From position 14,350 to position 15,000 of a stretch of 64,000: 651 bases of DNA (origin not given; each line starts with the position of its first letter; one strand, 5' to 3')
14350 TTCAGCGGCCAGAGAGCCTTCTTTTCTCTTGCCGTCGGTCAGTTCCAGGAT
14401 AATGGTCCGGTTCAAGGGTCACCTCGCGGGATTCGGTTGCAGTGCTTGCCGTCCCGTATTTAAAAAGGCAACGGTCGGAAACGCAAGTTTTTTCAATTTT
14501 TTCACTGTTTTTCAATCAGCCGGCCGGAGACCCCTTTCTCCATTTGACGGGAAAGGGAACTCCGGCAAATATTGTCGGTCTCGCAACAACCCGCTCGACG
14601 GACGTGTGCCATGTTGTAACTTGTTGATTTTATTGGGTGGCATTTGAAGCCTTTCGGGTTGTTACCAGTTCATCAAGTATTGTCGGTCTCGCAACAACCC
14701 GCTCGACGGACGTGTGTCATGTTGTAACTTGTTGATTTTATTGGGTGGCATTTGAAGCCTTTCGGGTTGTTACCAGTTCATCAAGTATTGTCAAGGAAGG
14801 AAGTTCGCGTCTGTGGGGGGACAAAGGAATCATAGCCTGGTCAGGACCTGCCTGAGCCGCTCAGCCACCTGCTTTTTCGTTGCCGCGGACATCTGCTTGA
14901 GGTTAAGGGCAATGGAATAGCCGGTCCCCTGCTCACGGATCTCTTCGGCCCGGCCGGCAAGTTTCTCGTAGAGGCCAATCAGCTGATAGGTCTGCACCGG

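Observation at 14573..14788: Family B: a ~106-nt dispersed element with near-identical copies (six full copies in 64 kb, one tandem pair)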

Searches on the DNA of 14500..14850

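Call 31: search_rna_families(source=window, start=14500, end=14850, threshold=evalue, max_evalue=10)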
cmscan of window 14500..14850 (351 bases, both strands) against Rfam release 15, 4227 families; matches with E-value up to 10: 3.
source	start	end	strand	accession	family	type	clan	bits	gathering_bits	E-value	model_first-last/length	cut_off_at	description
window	14614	14656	-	RF00032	Histone3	Cis-reg;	-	13.3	34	1.4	1-46/46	no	Histone 3' UTR stem-loop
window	14722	14764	-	RF00032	Histone3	Cis-reg;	-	13.3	34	1.4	1-46/46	no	Histone 3' UTR stem-loop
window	14807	14833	-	RF02480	GlsR14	Gene; snRNA; snoRNA; CD-box;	-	11.1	90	4.2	41-68/68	no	Small nucleolar RNA GlsR14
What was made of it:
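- On Any Rfam RNA family: Over the tandem pair at E<=10 there are only chance hits of 11-13 bits (call 31).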
